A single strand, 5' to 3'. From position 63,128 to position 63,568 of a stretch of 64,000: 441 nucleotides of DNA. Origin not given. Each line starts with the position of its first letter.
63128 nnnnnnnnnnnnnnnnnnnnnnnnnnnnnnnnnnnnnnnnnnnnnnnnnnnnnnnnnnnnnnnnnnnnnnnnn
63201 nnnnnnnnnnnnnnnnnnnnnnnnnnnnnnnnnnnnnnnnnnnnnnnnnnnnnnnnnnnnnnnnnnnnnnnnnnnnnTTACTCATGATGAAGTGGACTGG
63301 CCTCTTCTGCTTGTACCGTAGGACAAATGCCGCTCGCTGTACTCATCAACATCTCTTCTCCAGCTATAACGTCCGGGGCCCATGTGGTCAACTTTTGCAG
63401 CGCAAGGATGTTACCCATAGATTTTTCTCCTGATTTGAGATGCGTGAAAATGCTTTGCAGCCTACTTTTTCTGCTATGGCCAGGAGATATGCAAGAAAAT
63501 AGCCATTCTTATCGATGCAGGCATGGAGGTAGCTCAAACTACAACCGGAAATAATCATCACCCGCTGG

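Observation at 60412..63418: Class III LanKC operon with an unannotated ILxLQ-type precursor carrying one Ser-xx-Ser-xx-Cys unit and a long acidic tail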

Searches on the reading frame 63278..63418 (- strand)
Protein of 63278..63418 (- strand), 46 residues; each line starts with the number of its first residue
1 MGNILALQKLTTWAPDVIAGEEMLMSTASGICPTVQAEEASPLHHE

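Call 3: search_protein_families(library=pfam, proteins=[window:63278-63418:-], max_evalue=0.01)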
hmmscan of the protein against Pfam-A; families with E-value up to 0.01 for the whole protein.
window:63278-63418:- (46 aa): 0 families

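Call 6: search_protein_families(library=ncbifam, proteins=[window:63278-63418:-], max_evalue=0.01)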
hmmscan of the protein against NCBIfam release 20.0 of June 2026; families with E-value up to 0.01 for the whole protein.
window:63278-63418:- (46 aa): 0 families

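Call 10: find_homologous_proteins(query=window:63281-63418:-, max_evalue=10)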
Query seq(46 aa) (46 aa): 2 proteins with E <= 10 among 2 candidates.
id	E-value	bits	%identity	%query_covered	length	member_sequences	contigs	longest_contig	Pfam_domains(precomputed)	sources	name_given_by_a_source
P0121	1.1e-22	95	100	100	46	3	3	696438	-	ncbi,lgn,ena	-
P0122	9.6e-20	86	91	100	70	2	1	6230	-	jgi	jgi:hypothetical protein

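Call 11: list_cluster_members(proteins=[P0121, P0122, P0001, P0002])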
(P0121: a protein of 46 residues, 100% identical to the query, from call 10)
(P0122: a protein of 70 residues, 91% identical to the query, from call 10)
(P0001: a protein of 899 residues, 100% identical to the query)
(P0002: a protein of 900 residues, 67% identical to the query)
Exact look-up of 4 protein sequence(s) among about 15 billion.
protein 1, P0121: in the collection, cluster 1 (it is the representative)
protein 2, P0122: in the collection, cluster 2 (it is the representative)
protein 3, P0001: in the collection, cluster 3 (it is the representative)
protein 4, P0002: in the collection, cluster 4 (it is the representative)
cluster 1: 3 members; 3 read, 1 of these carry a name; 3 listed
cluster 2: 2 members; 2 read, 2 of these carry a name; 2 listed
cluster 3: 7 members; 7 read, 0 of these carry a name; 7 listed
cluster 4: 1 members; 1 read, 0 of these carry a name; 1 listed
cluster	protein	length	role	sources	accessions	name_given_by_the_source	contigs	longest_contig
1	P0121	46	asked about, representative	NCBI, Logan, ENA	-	-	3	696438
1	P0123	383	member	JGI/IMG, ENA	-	cell division protein FtsZ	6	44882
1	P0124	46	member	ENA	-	-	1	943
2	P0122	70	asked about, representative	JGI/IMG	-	hypothetical protein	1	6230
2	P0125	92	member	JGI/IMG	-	hypothetical protein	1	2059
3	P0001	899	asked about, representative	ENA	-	-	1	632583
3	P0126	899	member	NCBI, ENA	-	-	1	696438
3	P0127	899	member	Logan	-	-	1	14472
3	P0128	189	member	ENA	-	-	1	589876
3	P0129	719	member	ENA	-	-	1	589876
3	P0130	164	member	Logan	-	-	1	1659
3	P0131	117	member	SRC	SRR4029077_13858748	-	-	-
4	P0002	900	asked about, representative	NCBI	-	-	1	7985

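Call 12: find_encoding_contigs(protein=P0121, flank=10000, max_places=6)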
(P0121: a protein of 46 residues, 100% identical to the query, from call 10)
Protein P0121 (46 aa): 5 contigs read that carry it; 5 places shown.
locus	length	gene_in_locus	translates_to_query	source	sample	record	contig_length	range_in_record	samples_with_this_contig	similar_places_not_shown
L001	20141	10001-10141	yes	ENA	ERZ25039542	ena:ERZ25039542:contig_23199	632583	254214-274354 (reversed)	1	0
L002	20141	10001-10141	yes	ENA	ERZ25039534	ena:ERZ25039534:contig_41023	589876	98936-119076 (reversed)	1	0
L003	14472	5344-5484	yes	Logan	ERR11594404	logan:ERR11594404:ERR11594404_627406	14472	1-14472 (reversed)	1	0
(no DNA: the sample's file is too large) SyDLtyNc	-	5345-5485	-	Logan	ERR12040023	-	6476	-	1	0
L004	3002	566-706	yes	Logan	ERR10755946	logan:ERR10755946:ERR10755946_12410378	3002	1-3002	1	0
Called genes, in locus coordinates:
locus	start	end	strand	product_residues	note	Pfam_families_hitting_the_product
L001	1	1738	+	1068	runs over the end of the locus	PF17874:TPR_MalT, PF13424:TPR_12, PF13424:TPR_12, PF17874:TPR_MalT, PF24885:TPR_NPHP3, PF13424:TPR_12, PF13424:TPR_12, PF12770:CHAT, +13 more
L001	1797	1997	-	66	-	-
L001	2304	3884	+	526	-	PF06537:DHOR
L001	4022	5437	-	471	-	PF02518:HATPase_c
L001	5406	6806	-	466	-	PF00072:Response_reg, PF00158:Sigma54_activat, PF14532:Sigma54_activ_2, PF07728:AAA_5 (weak), PF25601:AAA_lid_14, PF02954:HTH_8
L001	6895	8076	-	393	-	PF12704:MacB_PCD, PF02687:FtsX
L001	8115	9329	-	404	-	PF12704:MacB_PCD, PF02687:FtsX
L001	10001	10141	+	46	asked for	-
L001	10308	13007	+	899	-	PF25816:RamC_N, PF00069:Pkinase, PF05147:LANC_like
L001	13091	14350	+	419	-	-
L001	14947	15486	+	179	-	PF02357:NusG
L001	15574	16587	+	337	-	PF14028:Lant_dehydr_C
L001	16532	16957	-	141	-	-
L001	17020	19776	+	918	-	PF04738:Lant_dehydr_N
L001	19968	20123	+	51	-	-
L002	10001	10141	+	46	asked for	-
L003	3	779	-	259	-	?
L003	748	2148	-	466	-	PF00072:Response_reg, PF00158:Sigma54_activat, PF14532:Sigma54_activ_2, PF07728:AAA_5 (weak), PF25601:AAA_lid_14, PF02954:HTH_8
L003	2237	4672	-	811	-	PF12704:MacB_PCD, PF02687:FtsX, PF12704:MacB_PCD, PF02687:FtsX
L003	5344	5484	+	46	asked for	-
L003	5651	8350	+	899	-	PF25816:RamC_N, PF00069:Pkinase, PF05147:LANC_like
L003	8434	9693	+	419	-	-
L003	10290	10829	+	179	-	PF02357:NusG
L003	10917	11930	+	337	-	PF14028:Lant_dehydr_C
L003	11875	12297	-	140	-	-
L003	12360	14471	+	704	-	?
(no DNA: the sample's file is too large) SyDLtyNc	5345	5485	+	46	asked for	-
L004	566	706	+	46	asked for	-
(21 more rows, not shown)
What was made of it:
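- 63278..63418 (-): lanA, the 46-aa class III precursor. Leader is residues 1-25 with ILALQKL at residues 4-10. Ring motif is S26-T-A-S29-G-I-C32. Tail is P33-E46 (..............). The identical protein is in public gene calls (calls 10-12).
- The identical sequence occurs in at least 5 independent assemblies (call 12). The ADOP, regulator and kinase genes lie outside the 64-kb window and were read from the same contig in public assemblies (call 12).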

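Call 14: find_encoding_contigs(protein=P0122, flank=10000, max_places=4)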
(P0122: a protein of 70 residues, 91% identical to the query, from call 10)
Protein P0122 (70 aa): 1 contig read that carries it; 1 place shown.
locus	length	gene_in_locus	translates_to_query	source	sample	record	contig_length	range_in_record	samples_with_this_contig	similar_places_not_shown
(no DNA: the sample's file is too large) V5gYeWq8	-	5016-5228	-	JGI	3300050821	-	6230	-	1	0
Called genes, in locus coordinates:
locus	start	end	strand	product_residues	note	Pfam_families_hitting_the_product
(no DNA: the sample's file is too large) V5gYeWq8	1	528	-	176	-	?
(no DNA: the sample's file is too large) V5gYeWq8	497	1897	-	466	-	PF00072:Response_reg, PF00158:Sigma54_activat, PF14532:Sigma54_activ_2, PF07728:AAA_5 (weak), PF25601:AAA_lid_14, PF02954:HTH_8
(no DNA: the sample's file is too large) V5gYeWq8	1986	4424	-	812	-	PF12704:MacB_PCD, PF02687:FtsX, PF12704:MacB_PCD, PF02687:FtsX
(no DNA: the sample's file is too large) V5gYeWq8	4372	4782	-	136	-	-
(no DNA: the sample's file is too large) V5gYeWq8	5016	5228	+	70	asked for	-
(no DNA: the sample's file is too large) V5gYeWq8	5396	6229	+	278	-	?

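Call 42: search_protein_families(library=ncbifam, proteins=[L003:2237-4672:-, L003:748-2148:-, L001:4022-5437:-], max_evalue=0.00001)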
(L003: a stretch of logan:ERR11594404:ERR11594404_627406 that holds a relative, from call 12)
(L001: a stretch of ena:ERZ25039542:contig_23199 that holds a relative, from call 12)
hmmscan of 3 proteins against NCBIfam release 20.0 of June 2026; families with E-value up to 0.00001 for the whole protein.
L003:2237-4672:- (811 aa): 2 families
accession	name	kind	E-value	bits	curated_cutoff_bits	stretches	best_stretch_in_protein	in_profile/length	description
TIGR03434.1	ADOP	subfamily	2.8e-218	726.9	622.3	1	4-808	1-800/803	ADOP family duplicated permease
NF007826.0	PRK10535.1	equivalog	7e-23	80.8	966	2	520-809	365-646/648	macrolide ABC transporter ATP-binding protein/permease MacB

L003:748-2148:- (466 aa): 78 families (the best 25 are shown)
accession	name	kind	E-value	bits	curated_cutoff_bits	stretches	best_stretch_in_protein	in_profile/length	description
NF008469.0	PRK11361.1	equivalog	1.9e-114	382.9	714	1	8-457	5-457/461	acetoacetate metabolism transcriptional regulator AtoC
TIGR02915.1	PEP_resp_reg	equivalog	4e-114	381.9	502.6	1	10-456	1-444/445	PEP-CTERM-box response regulator transcription factor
TIGR01818.1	ntrC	equivalog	3.1e-112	375.7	558.6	1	10-400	1-381/463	nitrogen regulation protein NR(I)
NF007689.0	PRK10365.1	equivalog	3.7e-111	372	760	1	9-450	7-438/441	sigma-54-dependent response regulator transcription factor ZraR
NF051870.1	NAssimRespRegNtrX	equivalog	1.3e-100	337.5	600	1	9-455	3-451/452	nitrogen assimilation response regulator NtrX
NF041946.1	LuxO_transreg_Vib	equivalog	3e-99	332.9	800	1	20-400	9-380/463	quorum-sensing sigma-54 dependent transcriptional regulator LuxO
TIGR01817.1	nifA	equivalog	3e-95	320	528.85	1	147-424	189-468/534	nif-specific transcriptional activator NifA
NF008176.1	PRK10923.1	equivalog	1.2e-93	314.2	620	1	10-397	6-382/469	nitrogen regulation protein NR(I)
NF003451.0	PRK05022.1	equivalog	5.6e-93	312.4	476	1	133-456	168-510/512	nitric oxide reductase transcriptional regulator NorR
NF041552.1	TF_PrdR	equivalog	5.4e-91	305.7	795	1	153-455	267-577/577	sigma-54 dependent transcriptional regulator PrdR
NF011695.0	PRK15115.1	equivalog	1.1e-90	304.5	763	1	7-460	6-442/445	two-component system response regulator GlrR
NF049963.1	RespRegFlgRCampy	domain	1.1e-89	301.2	750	1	10-455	3-428/429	fla regulon two-component system response regulator FlgR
NF050807.1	TransRegFlbDCaul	equivalog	5.6e-89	299.1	750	1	73-396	59-361/454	sigma-54-dependent transcriptional regulator FlbD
NF038308.1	RNA_repair_RtcR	equivalog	2.9e-88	297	650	1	89-399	116-435/530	RNA repair transcriptional activator RtcR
TIGR02974.1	phageshock_pspF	equivalog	2.1e-85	286.9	443.55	1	157-397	3-244/336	phage shock protein operon transcriptional activator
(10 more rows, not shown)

L001:4022-5437:- (471 aa): 46 families (the best 25 are shown)
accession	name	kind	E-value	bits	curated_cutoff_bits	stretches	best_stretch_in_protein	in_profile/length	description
NF008468.0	PRK11360.1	equivalog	1.6e-30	106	646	1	241-459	398-612/616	two-component system sensor histidine kinase AtoS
NF007688.0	PRK10364.1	equivalog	1.7e-21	76.5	479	1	237-458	238-454/460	two-component system sensor histidine kinase ZraS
NF033092.0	HK_WalK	equivalog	2.1e-20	72.9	725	1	53-454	180-593/594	cell wall metabolism sensor histidine kinase WalK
NF046044.1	PnpS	equivalog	2e-17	63.3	400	1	82-454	6-390/390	two-component system histidine kinase PnpS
NF041777.1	sens_FixL_Rhizob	equivalog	6.1e-17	61.4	850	1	305-455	336-481/485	sensor protein FixL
TIGR02916.1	PEP_his_kin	equivalog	4.2e-16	58.7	300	1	318-454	549-679/679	XrtA/PEP-CTERM system histidine kinase PrsK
NF008312.0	PRK11100.1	equivalog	7.6e-15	54.7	356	1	224-456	239-475/477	two-component system sensor histidine kinase CreC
NF052574.1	HisKinEspCMyxo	equivalog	1.1e-14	53.6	1200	1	245-463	423-645/785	serine histidine kinase EspC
NF010411.0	PRK13837.1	equivalog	3.9e-14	51.6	647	1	341-462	551-682/828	two-component system VirA-like sensor kinase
NF047496.1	HK_LIC11548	equivalog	4.7e-14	52.1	750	1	226-455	347-589/589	LIC_11548 family sensor histidine kinase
NF008302.0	PRK11091.1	equivalog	3e-13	48.8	838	1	341-459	389-509/779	aerobic respiration two-component sensor histidine kinase ArcB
NF047874.1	MASE3_PAS_HK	subfamily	8.5e-13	47.9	560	1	344-461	513-631/655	MASE3 domain-containing sensor histidine kinase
NF047794.1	HisKinPtgB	equivalog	1.6e-12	46.5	1000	1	246-447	449-648/656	two-component system sensor histidine kinase PgtB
NF046020.1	HisKinCckABruc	equivalog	7.1e-12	44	1000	1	290-461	527-713/868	cell cycle histidine kinase CckA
NF010076.0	PRK13557.1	subfamily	8.3e-12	44.3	631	1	228-464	151-403/540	histidine kinase famiy protein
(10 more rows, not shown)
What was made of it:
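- On Sigma-54-dependent operon with a bacterial enhancer-binding protein: The adjacent 466-aa regulator has these domains (calls 12, 42).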

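Call 81: search_protein_representatives(protein=window:63278-63418:-)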
Query: 46 residues. Proteins with E-value up to 0.001 (for the whole library): 3; up to 1e-10: 1; up to 1e-30: 0. The best 3 are listed.
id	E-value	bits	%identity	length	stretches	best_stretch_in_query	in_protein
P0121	3.4e-23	94.5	100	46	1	1-46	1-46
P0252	3.7e-05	39.1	60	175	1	2-46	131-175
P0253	1.5e-04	37.3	32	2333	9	11-38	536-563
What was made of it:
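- Tried and rejected: The 46-aa peptide found only itself and one or two near-identical calls (calls 10, 81).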
